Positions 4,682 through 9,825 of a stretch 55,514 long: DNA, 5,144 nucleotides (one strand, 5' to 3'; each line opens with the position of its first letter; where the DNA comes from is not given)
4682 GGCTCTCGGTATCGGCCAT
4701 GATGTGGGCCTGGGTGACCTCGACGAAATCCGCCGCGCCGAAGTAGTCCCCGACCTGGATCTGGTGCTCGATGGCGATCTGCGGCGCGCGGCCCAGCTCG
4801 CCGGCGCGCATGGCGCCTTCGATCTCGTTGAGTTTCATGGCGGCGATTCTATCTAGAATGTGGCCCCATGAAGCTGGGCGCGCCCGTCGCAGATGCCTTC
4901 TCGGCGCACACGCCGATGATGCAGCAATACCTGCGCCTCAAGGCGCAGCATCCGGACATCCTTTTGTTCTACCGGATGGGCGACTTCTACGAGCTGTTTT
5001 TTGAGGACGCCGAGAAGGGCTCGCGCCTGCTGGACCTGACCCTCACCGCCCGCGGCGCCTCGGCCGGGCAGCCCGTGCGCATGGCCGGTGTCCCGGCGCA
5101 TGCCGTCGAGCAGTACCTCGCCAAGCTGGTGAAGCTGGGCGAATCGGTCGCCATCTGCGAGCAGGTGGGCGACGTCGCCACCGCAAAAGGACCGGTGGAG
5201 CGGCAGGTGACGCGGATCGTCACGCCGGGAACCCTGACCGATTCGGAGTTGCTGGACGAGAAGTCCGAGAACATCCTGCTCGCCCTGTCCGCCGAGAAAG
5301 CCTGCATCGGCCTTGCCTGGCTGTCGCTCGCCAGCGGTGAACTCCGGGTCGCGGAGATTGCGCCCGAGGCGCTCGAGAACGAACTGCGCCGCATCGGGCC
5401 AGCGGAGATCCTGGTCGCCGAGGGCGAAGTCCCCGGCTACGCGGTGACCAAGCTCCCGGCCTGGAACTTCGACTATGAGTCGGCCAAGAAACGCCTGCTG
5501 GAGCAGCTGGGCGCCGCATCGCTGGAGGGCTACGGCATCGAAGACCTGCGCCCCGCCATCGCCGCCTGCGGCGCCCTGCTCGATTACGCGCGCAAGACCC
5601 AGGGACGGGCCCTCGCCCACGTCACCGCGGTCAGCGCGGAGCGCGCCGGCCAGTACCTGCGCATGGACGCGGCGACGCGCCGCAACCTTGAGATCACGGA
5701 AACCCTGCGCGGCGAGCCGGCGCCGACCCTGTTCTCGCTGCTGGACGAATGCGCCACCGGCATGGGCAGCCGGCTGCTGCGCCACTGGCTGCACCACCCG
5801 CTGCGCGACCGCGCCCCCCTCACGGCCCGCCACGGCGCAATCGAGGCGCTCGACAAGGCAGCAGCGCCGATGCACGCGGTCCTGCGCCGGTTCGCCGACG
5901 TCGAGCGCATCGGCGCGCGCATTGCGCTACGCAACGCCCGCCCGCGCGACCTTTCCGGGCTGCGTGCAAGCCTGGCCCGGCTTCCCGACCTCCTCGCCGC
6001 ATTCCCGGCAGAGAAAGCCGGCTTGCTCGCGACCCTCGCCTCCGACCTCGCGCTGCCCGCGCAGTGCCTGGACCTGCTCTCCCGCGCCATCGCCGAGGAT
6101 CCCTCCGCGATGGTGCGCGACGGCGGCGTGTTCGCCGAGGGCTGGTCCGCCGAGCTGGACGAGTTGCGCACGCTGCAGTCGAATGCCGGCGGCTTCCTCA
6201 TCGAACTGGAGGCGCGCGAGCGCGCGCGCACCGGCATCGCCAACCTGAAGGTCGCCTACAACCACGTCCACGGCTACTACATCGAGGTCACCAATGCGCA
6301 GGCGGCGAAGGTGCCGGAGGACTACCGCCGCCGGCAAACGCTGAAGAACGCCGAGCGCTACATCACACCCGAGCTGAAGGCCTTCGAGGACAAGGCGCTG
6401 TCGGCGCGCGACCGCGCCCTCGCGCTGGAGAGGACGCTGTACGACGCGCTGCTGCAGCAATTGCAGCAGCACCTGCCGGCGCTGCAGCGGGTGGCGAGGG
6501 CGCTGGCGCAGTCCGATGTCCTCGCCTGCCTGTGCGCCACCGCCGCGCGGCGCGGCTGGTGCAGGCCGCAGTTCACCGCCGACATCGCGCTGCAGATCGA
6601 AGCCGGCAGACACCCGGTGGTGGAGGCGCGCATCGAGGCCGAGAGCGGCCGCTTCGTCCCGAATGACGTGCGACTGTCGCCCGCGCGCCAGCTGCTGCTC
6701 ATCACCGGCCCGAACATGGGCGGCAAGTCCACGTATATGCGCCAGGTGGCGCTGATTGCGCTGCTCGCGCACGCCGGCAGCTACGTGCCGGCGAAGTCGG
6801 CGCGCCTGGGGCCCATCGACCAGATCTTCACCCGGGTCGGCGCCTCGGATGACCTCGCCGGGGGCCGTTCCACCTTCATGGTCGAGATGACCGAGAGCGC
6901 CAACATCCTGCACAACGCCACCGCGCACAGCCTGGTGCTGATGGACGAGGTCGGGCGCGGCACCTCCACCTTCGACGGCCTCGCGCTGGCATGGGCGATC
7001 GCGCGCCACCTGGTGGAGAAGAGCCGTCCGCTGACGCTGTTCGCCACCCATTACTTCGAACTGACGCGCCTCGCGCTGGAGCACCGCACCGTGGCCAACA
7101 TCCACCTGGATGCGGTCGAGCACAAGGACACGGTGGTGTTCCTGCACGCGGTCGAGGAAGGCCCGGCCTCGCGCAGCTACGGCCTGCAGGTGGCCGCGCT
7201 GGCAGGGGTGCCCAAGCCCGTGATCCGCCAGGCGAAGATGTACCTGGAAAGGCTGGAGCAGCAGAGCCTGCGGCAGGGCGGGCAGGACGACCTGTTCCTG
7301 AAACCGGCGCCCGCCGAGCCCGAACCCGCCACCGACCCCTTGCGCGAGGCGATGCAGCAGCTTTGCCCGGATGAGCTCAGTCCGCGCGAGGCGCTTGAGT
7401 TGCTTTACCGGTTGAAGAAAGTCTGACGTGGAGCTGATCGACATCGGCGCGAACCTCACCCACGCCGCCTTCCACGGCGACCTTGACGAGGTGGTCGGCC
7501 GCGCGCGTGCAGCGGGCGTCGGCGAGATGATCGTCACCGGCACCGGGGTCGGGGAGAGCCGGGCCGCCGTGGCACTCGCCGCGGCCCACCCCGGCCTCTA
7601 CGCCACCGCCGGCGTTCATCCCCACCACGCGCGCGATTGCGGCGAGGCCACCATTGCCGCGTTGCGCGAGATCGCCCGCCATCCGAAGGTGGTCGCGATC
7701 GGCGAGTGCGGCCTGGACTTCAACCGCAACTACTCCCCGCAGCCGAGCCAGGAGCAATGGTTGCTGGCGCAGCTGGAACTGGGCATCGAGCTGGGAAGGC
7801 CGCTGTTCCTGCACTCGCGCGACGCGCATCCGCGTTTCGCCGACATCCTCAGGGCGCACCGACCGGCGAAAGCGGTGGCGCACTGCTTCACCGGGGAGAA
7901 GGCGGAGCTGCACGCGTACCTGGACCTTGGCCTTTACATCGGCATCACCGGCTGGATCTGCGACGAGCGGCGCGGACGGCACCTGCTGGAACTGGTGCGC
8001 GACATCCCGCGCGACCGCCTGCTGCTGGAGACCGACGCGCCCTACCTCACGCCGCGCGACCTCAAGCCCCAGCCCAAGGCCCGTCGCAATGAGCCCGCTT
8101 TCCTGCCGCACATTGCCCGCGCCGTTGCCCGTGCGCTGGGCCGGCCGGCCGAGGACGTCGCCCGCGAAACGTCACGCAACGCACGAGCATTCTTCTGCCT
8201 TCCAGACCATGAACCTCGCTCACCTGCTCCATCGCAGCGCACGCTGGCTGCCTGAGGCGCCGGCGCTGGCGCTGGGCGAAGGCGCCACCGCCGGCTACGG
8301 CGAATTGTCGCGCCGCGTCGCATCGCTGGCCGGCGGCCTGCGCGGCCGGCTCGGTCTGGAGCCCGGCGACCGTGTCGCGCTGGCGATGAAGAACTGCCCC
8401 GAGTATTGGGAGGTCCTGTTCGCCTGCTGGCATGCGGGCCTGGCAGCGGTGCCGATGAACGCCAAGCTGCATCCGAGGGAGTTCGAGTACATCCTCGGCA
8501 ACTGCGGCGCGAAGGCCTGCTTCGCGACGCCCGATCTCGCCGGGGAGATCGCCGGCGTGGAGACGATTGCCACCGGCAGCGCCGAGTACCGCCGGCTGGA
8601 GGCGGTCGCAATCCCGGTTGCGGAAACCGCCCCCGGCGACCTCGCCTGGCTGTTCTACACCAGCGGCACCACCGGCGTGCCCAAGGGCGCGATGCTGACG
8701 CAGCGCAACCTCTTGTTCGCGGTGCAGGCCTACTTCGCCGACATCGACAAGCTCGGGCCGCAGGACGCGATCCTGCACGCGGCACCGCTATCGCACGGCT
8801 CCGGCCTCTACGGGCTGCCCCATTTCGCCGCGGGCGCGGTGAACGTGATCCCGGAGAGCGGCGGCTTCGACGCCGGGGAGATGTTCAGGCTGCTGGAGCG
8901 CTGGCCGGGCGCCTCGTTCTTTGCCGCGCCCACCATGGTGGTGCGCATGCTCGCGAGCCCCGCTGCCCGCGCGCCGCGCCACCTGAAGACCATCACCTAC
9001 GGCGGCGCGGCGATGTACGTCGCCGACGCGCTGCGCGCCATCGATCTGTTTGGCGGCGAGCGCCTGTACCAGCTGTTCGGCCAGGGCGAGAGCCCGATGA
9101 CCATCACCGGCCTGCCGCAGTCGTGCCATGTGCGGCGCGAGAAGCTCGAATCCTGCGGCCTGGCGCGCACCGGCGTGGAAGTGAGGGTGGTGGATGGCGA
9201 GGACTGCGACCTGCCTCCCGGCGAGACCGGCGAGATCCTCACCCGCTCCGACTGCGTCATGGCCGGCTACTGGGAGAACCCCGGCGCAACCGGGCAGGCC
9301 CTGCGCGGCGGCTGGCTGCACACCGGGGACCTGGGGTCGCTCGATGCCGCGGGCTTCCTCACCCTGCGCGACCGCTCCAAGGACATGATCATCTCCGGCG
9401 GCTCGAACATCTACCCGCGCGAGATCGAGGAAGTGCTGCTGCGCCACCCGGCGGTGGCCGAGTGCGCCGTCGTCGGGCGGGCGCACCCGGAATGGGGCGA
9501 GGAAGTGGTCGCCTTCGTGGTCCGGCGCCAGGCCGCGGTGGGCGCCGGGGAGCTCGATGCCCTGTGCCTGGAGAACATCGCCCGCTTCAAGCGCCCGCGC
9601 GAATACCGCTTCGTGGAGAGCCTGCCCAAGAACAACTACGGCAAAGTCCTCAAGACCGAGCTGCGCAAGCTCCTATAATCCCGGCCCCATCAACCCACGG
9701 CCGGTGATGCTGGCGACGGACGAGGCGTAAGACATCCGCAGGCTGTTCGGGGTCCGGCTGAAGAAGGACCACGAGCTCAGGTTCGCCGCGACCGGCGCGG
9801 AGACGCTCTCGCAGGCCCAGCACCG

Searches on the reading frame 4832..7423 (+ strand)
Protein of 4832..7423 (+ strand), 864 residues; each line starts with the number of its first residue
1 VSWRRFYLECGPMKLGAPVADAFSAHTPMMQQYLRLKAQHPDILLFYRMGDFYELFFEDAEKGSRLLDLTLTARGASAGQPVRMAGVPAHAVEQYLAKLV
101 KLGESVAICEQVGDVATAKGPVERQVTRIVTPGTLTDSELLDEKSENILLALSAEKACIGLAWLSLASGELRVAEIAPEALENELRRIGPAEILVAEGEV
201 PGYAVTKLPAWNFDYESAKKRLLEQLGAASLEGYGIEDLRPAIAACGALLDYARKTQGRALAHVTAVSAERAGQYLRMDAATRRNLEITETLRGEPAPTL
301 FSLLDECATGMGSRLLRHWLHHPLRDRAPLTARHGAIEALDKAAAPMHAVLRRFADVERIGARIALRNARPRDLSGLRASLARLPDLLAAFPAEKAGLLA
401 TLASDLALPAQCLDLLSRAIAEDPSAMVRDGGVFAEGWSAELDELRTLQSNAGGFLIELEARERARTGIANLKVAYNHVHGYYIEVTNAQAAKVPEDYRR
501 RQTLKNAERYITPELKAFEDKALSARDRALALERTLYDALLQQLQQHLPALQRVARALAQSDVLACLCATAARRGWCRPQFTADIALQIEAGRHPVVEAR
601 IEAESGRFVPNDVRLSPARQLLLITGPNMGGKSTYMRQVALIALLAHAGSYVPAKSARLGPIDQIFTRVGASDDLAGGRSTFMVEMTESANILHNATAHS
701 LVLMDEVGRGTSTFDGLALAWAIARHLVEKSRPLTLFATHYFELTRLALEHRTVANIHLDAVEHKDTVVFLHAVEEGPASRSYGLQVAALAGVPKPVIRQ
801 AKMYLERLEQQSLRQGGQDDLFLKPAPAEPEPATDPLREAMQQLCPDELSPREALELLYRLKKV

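Call 19: search_protein_families(library=pfam, proteins=[window:4832-7423:+])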
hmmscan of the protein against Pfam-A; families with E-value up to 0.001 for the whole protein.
window:4832-7423:+ (864 aa): 5 families
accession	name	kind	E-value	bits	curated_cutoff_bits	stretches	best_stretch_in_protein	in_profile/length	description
PF00488.27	MutS_V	-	9.7e-85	283.7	30.2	1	623-809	2-188/188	MutS domain V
PF05192.23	MutS_III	-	3.4e-47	161.8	34.1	1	281-567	1-193/194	MutS domain III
PF01624.25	MutS_I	-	4.4e-43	146.5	20.6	1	27-139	1-113/113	MutS domain I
PF05190.23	MutS_IV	-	3.5e-29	101.4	22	1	439-527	3-91/92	MutS family domain IV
PF05188.22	MutS_II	-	6.1e-24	85.4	25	1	147-264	1-132/133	MutS domain II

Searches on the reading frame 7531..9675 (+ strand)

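Call 19: search_protein_families(library=pfam, proteins=[window:7531-9675:+])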
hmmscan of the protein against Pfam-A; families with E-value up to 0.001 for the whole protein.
window:7531-9675:+ (715 aa): 2 families
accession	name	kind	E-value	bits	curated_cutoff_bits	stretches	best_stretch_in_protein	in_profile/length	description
PF00501.34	AMP-binding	-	4.5e-75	253.3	29.9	1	234-581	2-384/384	AMP-binding enzyme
PF13193.12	AMP-binding_C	-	8.2e-21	75.1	24.5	1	631-705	1-76/76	AMP-binding enzyme C-terminal domain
